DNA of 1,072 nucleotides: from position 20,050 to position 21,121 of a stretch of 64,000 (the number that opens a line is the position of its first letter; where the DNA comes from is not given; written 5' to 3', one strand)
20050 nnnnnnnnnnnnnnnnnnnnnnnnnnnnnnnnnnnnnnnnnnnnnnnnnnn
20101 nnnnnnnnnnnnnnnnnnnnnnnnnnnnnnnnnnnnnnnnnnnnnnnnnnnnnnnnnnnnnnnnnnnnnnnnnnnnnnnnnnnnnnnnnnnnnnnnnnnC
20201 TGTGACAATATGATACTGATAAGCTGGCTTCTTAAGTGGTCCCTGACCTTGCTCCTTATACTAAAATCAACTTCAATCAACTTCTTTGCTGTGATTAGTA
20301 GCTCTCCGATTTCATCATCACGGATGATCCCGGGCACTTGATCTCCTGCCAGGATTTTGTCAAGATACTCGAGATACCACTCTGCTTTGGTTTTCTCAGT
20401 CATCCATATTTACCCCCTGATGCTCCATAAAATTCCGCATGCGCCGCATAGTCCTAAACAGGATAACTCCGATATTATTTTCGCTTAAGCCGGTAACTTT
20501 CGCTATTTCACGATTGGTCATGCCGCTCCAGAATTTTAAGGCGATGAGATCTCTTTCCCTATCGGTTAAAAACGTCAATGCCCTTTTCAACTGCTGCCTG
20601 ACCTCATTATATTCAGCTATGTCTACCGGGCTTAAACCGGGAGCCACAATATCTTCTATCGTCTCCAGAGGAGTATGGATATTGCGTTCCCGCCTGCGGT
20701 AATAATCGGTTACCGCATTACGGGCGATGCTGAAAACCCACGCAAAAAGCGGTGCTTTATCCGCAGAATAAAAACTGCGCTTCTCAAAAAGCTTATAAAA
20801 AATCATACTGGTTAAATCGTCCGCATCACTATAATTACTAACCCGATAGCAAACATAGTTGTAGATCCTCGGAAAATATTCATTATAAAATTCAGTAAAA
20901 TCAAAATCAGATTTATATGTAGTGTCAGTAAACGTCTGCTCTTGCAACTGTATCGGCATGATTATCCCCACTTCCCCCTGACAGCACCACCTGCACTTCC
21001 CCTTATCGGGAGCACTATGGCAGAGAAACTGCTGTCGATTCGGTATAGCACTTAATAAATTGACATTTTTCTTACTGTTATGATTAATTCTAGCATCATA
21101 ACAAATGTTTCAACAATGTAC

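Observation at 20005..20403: The protein coupled to the ECF sigma gene looks like an anti-sigma factor fused to a second leader-and-core peptide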

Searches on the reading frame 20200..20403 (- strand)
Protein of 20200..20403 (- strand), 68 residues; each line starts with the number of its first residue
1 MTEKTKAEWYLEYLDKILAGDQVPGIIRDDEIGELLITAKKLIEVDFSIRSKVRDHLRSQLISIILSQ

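Call 41: find_homologous_proteins(query=A4, max_evalue=1)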
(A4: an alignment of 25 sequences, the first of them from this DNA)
Query A4 (25 sequences) (68 aa, profile of the alignment): 15 proteins with E <= 1 among 523 candidates.
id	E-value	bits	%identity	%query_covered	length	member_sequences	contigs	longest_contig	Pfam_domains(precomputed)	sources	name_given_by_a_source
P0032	1.8e-27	113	51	96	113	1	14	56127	-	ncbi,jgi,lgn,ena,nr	ncbi:MAG TPA: hypothetical protein PLL98_02890 [Bacillota bacterium]|nr:hypothetical protein [Bacill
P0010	5.7e-26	108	51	90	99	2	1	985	-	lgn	-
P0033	2.1e-24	103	48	91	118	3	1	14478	-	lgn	-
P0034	3.4e-24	102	41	93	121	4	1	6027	-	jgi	-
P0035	8.8e-24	101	51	84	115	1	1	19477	-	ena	-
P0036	6.5e-23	98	41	100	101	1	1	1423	-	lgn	-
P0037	7.8e-22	95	40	100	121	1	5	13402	-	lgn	-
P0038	9.7e-22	94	42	97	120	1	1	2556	-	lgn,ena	-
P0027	1.1e-21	94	37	93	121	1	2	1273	-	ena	-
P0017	7.4e-21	92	40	93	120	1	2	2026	-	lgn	-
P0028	1.4e-20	91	39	91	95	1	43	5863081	-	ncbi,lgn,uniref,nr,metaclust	ncbi:hypothetical protein Desor_3726 [Desulfosporosinus orientis DSM 765]|uniref:Uncharacterized pro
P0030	2.1e-18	84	34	90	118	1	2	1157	-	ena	-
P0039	2.8e-18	83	49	69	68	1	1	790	-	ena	-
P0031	2.4e-16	77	53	63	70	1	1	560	-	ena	-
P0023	3.1e-16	77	40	81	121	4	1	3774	-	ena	-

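Call 73: find_encoding_contigs(protein=P0032, flank=10000, max_places=1)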
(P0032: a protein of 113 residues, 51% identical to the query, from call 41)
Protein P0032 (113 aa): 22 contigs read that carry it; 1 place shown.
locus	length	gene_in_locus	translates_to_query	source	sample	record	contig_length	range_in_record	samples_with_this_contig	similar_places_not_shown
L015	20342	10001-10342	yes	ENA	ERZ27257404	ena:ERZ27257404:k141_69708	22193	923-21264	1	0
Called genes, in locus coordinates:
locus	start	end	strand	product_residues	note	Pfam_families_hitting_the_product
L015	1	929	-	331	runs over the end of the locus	PF20903:SPL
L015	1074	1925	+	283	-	PF01797:Y1_Tnp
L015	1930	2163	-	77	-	PF06905:FAIM1 (weak)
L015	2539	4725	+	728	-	PF00395:SLH (weak)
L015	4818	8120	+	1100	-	PF01582:TIR (weak), PF13676:TIR_2, PF12894:ANAPC4_WD40 (faint), PF23414:Beta-prop_EML_2 (faint), PF25174:Beta-prop_THOC3 (faint), PF23381:Beta-prop_IFT122_1st (weak)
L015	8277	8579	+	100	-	-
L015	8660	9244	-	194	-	-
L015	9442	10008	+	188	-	PF04542:Sigma70_r2, PF04545:Sigma70_r4, PF08281:Sigma70_r4_2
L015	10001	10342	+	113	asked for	-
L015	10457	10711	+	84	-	PF07862:Nif11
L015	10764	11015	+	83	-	PF07862:Nif11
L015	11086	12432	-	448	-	PF04055:Radical_SAM, PF13353:Fer4_12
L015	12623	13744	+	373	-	PF13458:Peripla_BP_6, PF01094:ANF_receptor, PF13433:Peripla_BP_5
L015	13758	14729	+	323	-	PF25917:BSH_RND, PF25973:BSH_CzcB (weak), PF25919:BSH_CusB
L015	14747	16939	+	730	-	PF03412:Peptidase_C39, PF12385:Peptidase_C70 (faint), PF13529:Peptidase_C39_2 (weak), PF00664:ABC_membrane, PF00005:ABC_tran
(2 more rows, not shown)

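Call 74: find_encoding_contigs(protein=P0035, flank=10000, max_places=1)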
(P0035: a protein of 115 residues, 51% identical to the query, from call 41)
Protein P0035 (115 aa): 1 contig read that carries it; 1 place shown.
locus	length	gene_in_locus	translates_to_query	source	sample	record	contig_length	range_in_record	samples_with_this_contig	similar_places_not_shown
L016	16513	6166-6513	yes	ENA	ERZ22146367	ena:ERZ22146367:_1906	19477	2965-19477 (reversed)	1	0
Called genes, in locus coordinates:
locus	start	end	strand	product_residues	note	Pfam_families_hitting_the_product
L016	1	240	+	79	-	?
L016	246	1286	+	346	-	PF00395:SLH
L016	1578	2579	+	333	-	PF13786:DUF4179 (weak)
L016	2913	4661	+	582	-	PF16927:HisKA_7TM, PF08448:PAS_4 (faint), PF07730:HisKA_3, PF02518:HATPase_c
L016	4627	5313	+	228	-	PF00072:Response_reg, PF00196:GerE, PF13518:HTH_28 (faint)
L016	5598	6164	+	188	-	PF04542:Sigma70_r2, PF08281:Sigma70_r4_2, PF04545:Sigma70_r4 (weak)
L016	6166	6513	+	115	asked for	-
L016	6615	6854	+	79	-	PF07862:Nif11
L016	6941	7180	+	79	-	PF07862:Nif11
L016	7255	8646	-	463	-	PF04055:Radical_SAM, PF13353:Fer4_12 (weak)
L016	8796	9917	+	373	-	PF13458:Peripla_BP_6, PF13433:Peripla_BP_5, PF01094:ANF_receptor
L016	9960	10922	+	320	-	PF25917:BSH_RND (faint), PF25919:BSH_CusB (weak), PF25973:BSH_CzcB (weak)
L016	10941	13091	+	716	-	PF03412:Peptidase_C39, PF12385:Peptidase_C70 (weak), PF13529:Peptidase_C39_2 (weak), PF00664:ABC_membrane, PF00005:ABC_tran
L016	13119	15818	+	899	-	PF02463:SMC_N (faint), PF00664:ABC_membrane, PF00005:ABC_tran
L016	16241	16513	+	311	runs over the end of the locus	PF13189:Cytidylate_kin2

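Call 75: find_encoding_contigs(protein=P0037, flank=10000, max_places=1)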
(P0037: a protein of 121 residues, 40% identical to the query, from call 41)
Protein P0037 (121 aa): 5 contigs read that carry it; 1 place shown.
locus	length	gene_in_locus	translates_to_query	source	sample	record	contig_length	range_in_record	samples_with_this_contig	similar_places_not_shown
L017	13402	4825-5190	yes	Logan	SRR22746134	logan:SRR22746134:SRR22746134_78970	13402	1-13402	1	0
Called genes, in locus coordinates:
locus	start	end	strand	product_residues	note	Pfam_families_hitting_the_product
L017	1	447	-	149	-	?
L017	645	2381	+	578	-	PF16927:HisKA_7TM, PF00989:PAS (faint), PF08448:PAS_4, PF13188:PAS_8 (weak), PF07730:HisKA_3, PF13581:HATPase_c_2 (faint), PF02518:HATPase_c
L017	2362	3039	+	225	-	PF00072:Response_reg, PF00196:GerE, PF08281:Sigma70_r4_2 (weak)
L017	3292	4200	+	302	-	PF00583:Acetyltransf_1, PF13508:Acetyltransf_7 (weak), PF14542:Acetyltransf_CG (faint)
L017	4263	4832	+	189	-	PF04542:Sigma70_r2, PF08281:Sigma70_r4_2, PF04545:Sigma70_r4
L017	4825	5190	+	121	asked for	-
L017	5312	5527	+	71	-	PF07862:Nif11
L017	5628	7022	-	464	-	PF04055:Radical_SAM, PF13353:Fer4_12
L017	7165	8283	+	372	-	PF13458:Peripla_BP_6, PF01094:ANF_receptor, PF13433:Peripla_BP_5 (faint)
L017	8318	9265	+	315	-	PF25973:BSH_CzcB (faint), PF25997:BSH_YhbJ (faint), PF00364:Biotin_lipoyl (faint), PF25917:BSH_RND (faint), PF25919:BSH_CusB (weak), PF25984:BSH_YknX (weak)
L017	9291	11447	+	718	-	PF03412:Peptidase_C39, PF13529:Peptidase_C39_2 (faint), PF00664:ABC_membrane, PF00005:ABC_tran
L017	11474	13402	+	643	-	?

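Call 89: predict_structure(alignment_id=A8)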
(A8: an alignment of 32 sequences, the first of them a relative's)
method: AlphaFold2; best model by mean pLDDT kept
length: 113 residues; sequences in the alignment: 32
mean_pLDDT: 70.6   pTM: 0.37
mean pLDDT of the five models: 70.6, 69.6, 68.9, 68.3, 67.0
residues with pLDDT >= 90: 1; 70-90: 64; 50-70: 41; < 50: 7
segments of 3 or more residues with pLDDT < 50: 84-88
pLDDT, mean of each block of 10 residues (from residue 1): 79 82 79 82 67 64 58 55 51 79 76 81
secondary structure, 60 per line:
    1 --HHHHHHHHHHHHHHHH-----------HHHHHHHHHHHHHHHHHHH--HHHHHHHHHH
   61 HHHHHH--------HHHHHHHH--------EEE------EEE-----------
elements in order: H3-18 H30-48 H51-66 H75-82 E91-93 E100-102

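Call 92: fold_search(model_id=the predicted structure, library=pdb)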
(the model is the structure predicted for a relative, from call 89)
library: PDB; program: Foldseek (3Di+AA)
matches with E <= 10: 125; with E <= 0.001: 0
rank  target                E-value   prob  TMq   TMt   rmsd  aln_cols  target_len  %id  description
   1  7uhy_B                1.1e+00  0.06  0.20  0.04  15.0       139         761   14  Human GATOR2 complex (released 2022-07-20)
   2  3gj4_B                1.1e+00  0.92  0.20  0.78   0.6        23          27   30  Crystal structure of human RanGDP-Nup153ZnF3 complex (released 2009-08-04)
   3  7mnq_B                1.2e+00  0.89  0.20  0.62   0.8        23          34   30  Crystal Structure of the ZnF2 of Nucleoporin NUP358/RanBP2 in complex with Ran-GDP (released 2022-06-15)
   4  7mnu_B                1.4e+00  0.69  0.22  0.60   3.7        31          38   19  Crystal Structure of the ZnF7 of Nucleoporin NUP358/RanBP2 in complex with Ran-GDP (released 2022-06-15)
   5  7mo3_B                1.4e+00  0.69  0.22  0.60   4.5        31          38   22  Crystal Structure of the ZnF3 of Nucleoporin NUP153 in complex with Ran-GDP, resolution 2.05 Angstrom (released 2022-06-15)
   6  9e6q_Ag               1.4e+00  0.47  0.21  0.44   5.1        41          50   32  Cryo-EM structure of the Pyrobaculum calidifontis 50S ribosomal subunit in complex with Dri (released 2024-11-20)
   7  6gsl_N8               1.4e+00  0.25  0.21  0.41   7.0        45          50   18  Structure of T. thermophilus 70S ribosome complex with mRNA, tRNAfMet and cognate tRNAArg in the A-site (released 2018-07-04)
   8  7mns_B                1.5e+00  0.77  0.22  0.60   2.3        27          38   26  Crystal Structure of the ZnF4 of Nucleoporin NUP358/RanBP2 in complex with Ran-GDP (released 2022-06-15)
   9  7mnr_B                1.5e+00  0.66  0.22  0.58   4.3        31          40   19  Crystal Structure of the ZnF3 of Nucleoporin NUP358/RanBP2 in complex with Ran-GDP (released 2022-06-15)
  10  6skf_Bj               1.9e+00  0.69  0.18  0.42   0.8        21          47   38  Cryo-EM Structure of T. kodakarensis 70S ribosome (released 2020-07-29)
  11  9qf4_Bg               2.0e+00  0.66  0.18  0.42   0.9        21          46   38  Structure of P. furiosus 70S ribosome grown at 95 degC (released 2025-11-05)
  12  7qep_P0               2.0e+00  0.38  0.22  0.46   4.7        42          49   21  Cryo-EM structure of the ribosome from Encephalitozoon cuniculi (released 2022-02-09)
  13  7r7j_A                2.1e+00  0.72  0.19  0.04   0.7        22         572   36  Crystal structure of RadD with ADP (released 2022-04-13)
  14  7mnt_B                2.1e+00  0.51  0.22  0.59   3.6        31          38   19  Crystal Structure of the ZnF5 or ZnF6 of Nucleoporin NUP358/RanBP2 in complex with Ran-GDP (released 2022-06-15)
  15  3pio_Z                2.1e+00  0.25  0.21  0.38   5.8        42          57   19  Crystal structure of the synergistic antibiotic pair lankamycin and lankacidin in complex with the large ribosomal sub (released 2011-02-23)
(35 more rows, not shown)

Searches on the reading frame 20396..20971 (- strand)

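Call 3: search_protein_families(library=pfam, proteins=[window:20396-20971:-], max_evalue=1)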
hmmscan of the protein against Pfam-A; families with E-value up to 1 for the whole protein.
window:20396-20971:- (191 aa): 8 families
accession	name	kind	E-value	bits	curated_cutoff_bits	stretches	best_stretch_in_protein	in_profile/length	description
PF04542.20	Sigma70_r2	-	8.7e-12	45.1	24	1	28-96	1-70/71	Sigma-70 region 2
PF08281.18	Sigma70_r4_2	-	5.2e-10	39.3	25.7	1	125-178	1-54/54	Sigma-70, region 4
PF04545.22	Sigma70_r4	-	1.2e-08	34.8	24.1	1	132-180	2-50/50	Sigma-70, region 4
PF00196.25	GerE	-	0.00014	21.8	23.5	1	135-179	3-46/57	Bacterial regulatory proteins, luxR family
PF07638.17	Sigma70_ECF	-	0.00052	20.4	21.1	1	59-167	58-168/185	ECF sigma factor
PF13412.12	HTH_24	-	0.021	14.9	21.9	1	150-167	17-34/48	Winged helix-turn-helix DNA-binding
PF06530.18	Phage_antitermQ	-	0.027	14.9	26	1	134-171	62-99/118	Phage antitermination protein Q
PF09053.15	CagZ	-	0.072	13.1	25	1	10-49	86-125/199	CagZ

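Call 4: search_protein_families(library=ncbifam, proteins=[window:20396-20971:-], max_evalue=1)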
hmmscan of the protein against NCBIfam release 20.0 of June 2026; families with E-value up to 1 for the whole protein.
window:20396-20971:- (191 aa): 127 families (the best 25 are shown)
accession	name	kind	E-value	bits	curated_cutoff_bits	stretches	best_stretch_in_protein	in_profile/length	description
TIGR02952.1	Sig70_famx2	equivalog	3.8e-40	137.6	206.45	1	24-182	12-170/170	ECF subfamily RNA polymerase sigma factor, BldN family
TIGR02937.1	sigma70-ECF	superfamily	1.7e-28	99.3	42.9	1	25-181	3-164/165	sigma-70 family RNA polymerase sigma factor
TIGR02985.1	Sig70_bacteroi1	subfamily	5e-23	82.1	126.4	1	24-181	2-161/162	RNA polymerase sigma-70 factor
TIGR02950.1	SigM_subfam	subfamily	2.6e-21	76.1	147.95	1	26-182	3-158/159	RNA polymerase sigma factor, SigM family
NF004113.0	PRK05602.1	equivalog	1.1e-20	74.1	208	1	33-187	55-206/211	RNA polymerase sigma factor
NF007215.0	PRK09637.1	equivalog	1.5e-17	64.2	212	1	26-180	4-152/181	RNA polymerase sigma factor SigZ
NF007230.0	PRK09648.1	subfamily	4.3e-17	62.5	209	1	33-186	36-193/195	RNA polymerase sigma factor ShbA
TIGR02959.1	SigZ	equivalog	4.3e-17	62.5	168.65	1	30-181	2-147/170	RNA polymerase sigma factor SigZ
TIGR02983.1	SigE-fam_strep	subfamily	4.9e-17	62.3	141.55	1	22-183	5-159/162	SigE family RNA polymerase sigma factor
NF058625.1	sigma_PG0214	equivalog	5.4e-17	62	130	1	26-185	7-164/170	GFO_1088 family ECF-type sigma factor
NF007226.0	PRK09644.1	equivalog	7.6e-17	61.9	199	1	26-188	4-164/166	RNA polymerase sigma factor SigM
TIGR02989.1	Sig-70_gvs1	subfamily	7.6e-17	61.7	124.55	1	25-179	3-155/158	RNA polymerase sigma-70 factor, Rhodopirellula/Verrucomicrobium family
NF009166.1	PRK12513.1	equivalog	8.7e-17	61.5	206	1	25-182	24-186/193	RNA polymerase sigma factor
NF009188.0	PRK12536.1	subfamily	8.6e-16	58.4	250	1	22-177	29-181/190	RNA polymerase sigma factor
NF007220.0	PRK09639.1-5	equivalog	7.1e-15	55.2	260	1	24-185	4-167/181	RNA polymerase sigma factor SigX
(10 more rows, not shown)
